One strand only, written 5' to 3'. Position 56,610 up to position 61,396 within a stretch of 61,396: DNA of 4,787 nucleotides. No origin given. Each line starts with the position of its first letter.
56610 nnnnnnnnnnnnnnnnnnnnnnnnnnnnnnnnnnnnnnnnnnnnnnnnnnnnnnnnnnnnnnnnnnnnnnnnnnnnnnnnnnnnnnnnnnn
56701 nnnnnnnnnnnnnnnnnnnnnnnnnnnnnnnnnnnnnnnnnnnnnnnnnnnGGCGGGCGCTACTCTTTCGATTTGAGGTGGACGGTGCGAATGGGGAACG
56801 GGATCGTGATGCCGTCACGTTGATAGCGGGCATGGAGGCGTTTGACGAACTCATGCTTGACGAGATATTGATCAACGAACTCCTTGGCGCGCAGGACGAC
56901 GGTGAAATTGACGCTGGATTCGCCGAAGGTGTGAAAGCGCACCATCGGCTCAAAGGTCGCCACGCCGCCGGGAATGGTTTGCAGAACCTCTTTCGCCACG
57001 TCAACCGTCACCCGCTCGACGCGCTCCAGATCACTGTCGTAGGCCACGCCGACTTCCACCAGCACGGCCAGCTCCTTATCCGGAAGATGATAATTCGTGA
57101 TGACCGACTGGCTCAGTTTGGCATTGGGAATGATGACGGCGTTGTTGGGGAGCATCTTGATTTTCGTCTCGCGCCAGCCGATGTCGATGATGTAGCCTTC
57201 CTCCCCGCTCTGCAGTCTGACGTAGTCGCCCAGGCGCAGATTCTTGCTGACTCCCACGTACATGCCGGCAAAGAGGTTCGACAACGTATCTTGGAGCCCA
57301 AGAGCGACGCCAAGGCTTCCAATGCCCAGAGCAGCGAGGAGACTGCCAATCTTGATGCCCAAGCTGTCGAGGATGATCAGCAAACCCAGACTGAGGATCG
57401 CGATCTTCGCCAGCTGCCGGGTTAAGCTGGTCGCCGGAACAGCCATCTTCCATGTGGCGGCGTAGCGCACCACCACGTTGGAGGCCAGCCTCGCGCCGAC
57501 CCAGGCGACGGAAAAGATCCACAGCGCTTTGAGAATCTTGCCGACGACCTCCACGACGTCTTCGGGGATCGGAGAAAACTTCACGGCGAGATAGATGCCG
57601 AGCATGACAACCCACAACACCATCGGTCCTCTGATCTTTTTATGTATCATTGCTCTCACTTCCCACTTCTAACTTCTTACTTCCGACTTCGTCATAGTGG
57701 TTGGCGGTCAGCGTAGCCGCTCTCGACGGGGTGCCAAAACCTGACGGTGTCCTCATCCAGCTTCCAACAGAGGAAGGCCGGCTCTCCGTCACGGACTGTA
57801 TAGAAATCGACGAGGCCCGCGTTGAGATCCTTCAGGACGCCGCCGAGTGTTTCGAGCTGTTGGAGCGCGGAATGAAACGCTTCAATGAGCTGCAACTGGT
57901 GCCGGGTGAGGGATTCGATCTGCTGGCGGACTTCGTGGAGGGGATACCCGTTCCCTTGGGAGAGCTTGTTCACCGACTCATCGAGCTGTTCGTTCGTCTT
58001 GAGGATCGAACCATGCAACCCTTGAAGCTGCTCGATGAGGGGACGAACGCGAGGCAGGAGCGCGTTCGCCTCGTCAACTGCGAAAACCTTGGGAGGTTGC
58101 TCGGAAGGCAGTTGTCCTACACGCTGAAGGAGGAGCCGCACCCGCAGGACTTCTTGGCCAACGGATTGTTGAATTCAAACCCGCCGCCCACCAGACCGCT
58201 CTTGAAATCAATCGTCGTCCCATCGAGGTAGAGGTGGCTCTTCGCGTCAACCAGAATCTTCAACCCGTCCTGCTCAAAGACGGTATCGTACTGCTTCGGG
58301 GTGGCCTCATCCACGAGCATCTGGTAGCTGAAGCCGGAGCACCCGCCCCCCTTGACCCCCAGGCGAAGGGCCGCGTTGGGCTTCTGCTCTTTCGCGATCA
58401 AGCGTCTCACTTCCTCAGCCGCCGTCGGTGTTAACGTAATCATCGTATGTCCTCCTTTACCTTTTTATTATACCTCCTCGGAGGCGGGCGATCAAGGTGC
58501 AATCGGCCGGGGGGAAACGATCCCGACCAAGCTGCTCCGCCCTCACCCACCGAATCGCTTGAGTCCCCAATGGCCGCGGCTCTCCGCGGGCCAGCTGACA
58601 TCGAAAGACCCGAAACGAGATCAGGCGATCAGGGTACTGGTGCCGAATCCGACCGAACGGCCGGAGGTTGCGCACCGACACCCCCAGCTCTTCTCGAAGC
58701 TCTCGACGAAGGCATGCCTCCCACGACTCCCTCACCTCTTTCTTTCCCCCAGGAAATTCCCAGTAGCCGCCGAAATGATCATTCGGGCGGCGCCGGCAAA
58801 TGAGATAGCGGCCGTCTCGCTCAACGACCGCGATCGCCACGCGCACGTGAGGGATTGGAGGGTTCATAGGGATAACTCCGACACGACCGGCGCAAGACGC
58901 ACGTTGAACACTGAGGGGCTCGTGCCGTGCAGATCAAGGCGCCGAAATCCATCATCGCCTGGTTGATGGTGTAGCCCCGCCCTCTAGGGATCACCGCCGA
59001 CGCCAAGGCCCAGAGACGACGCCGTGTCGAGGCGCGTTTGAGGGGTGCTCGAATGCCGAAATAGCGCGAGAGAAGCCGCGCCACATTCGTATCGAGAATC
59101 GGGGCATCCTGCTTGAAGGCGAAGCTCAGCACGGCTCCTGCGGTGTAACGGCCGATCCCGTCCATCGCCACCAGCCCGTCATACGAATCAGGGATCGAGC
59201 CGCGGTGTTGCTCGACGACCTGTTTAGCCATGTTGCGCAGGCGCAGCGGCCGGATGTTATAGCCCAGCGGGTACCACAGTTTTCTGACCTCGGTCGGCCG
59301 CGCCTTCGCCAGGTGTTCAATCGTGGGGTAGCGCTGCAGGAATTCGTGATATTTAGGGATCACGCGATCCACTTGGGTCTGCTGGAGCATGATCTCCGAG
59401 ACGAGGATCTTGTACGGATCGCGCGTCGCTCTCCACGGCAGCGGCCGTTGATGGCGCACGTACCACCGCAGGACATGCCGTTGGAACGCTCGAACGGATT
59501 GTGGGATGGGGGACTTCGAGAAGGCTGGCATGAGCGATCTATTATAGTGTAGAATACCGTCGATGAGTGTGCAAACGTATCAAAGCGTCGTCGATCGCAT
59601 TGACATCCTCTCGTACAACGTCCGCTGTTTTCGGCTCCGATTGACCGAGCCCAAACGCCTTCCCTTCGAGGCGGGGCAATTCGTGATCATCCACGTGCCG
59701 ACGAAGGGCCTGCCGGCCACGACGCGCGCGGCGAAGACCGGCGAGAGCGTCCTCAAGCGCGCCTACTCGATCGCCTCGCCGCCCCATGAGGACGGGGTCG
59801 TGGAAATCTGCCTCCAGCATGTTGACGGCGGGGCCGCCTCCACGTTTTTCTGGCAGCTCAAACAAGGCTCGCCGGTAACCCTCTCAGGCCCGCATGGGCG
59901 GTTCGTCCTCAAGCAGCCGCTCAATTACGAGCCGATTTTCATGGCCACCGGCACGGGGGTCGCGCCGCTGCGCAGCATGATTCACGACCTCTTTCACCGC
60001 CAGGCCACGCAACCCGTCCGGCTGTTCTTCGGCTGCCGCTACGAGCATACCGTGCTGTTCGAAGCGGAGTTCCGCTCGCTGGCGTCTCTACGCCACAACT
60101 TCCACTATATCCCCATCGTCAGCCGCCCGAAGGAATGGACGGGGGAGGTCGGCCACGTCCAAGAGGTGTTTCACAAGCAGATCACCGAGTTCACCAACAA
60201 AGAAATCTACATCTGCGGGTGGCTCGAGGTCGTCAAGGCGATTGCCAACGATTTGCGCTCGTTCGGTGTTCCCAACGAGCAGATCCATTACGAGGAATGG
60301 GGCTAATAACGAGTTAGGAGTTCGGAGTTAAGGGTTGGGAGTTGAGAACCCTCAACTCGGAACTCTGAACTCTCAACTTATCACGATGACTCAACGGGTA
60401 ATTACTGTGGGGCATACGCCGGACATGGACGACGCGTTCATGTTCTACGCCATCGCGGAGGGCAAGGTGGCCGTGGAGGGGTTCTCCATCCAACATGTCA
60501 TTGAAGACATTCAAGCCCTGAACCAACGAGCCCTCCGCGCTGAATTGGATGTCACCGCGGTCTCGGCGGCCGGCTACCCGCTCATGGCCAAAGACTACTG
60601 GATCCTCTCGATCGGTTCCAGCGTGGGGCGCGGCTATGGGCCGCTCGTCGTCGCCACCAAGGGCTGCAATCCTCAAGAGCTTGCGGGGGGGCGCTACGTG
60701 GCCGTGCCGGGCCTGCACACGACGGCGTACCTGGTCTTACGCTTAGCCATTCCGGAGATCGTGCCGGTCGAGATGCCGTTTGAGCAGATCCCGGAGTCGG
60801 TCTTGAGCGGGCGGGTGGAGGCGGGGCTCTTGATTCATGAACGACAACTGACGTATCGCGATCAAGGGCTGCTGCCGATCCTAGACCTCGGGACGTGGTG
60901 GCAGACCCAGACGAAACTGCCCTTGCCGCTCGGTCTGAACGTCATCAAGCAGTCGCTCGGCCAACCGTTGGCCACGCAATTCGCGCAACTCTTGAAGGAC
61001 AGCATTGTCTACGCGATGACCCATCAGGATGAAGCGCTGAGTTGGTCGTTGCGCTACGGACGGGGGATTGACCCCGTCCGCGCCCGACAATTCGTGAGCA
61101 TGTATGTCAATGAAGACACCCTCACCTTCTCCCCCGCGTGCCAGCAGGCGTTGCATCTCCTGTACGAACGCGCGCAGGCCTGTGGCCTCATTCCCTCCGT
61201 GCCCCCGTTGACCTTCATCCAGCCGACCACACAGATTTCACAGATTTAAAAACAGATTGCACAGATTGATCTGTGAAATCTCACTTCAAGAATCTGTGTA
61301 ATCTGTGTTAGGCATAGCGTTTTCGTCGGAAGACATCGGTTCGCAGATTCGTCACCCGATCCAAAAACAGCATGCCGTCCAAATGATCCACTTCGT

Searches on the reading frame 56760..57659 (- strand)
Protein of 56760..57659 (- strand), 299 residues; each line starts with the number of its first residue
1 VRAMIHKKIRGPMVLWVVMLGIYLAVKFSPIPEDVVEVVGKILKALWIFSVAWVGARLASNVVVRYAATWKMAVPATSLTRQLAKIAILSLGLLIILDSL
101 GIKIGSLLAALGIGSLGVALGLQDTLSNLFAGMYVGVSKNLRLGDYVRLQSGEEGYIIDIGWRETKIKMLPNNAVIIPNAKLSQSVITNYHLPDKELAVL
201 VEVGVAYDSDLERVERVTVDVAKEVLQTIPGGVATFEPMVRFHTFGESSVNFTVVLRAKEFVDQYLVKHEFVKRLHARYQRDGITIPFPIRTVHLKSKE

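Call 109: search_protein_families(library=pfam, max_evalue=0.000001, proteins=[window:56760-57659:-])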
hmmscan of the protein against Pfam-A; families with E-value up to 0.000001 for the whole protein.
window:56760-57659:- (299 aa): 3 families
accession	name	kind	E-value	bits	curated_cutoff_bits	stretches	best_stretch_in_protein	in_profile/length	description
PF00924.24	MS_channel_2nd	-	1.4e-14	54.4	20.2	1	124-191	1-67/68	Mechanosensitive ion channel, beta-domain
PF21082.3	MS_channel_3rd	-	3.5e-10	40.6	21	1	200-285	2-87/88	Mechanosensitive ion channel MscS, C-terminal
PF21088.3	MS_channel_1st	-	1e-07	32.3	23.1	1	83-123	2-42/42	Mechanosensitive ion channel, transmembrane helices 2/3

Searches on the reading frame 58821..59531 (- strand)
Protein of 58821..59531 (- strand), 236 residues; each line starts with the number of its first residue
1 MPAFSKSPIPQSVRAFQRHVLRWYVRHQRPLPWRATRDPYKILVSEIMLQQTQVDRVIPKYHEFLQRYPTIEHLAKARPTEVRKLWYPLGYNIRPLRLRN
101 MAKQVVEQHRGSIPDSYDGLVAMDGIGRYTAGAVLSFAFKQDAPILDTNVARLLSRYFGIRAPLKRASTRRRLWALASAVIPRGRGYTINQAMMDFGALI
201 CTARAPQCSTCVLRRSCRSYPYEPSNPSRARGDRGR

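Call 109: search_protein_families(library=pfam, max_evalue=0.000001, proteins=[window:58821-59531:-])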
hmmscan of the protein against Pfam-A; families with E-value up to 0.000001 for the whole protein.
window:58821-59531:- (236 aa): 1 family
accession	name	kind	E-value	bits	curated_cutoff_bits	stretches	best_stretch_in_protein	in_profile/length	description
PF00730.31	HhH-GPD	-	1.9e-19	70.4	26.2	1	44-174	1-103/108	HhH-GPD superfamily base excision DNA repair protein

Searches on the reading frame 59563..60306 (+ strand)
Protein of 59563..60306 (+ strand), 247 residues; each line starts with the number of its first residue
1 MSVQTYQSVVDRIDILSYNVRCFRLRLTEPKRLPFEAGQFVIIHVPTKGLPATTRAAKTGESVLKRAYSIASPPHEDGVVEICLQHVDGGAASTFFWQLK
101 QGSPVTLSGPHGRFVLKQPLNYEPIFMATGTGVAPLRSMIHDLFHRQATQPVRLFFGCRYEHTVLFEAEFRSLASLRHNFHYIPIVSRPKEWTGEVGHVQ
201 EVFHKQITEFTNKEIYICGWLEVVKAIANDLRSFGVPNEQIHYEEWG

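Call 109: search_protein_families(library=pfam, max_evalue=0.000001, proteins=[window:59563-60306:+])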
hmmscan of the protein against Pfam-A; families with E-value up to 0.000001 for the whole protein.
window:59563-60306:+ (247 aa): 2 families
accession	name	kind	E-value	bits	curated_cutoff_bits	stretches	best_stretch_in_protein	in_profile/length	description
PF00175.26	NAD_binding_1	-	1.9e-19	70.8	22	1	126-227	1-107/109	Oxidoreductase NAD-binding domain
PF00970.30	FAD_binding_6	-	1.4e-12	48.2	21.1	1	10-114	4-97/99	Oxidoreductase FAD-binding domain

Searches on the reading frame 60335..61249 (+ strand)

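Call 109: search_protein_families(library=pfam, max_evalue=0.000001, proteins=[window:60335-61249:+])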
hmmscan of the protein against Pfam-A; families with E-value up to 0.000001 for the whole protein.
window:60335-61249:+ (304 aa): 1 family
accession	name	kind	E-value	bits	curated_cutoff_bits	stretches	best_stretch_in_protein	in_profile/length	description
PF02621.19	VitK2_biosynth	-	1.6e-68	231.3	26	1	23-281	1-251/252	Menaquinone biosynthesis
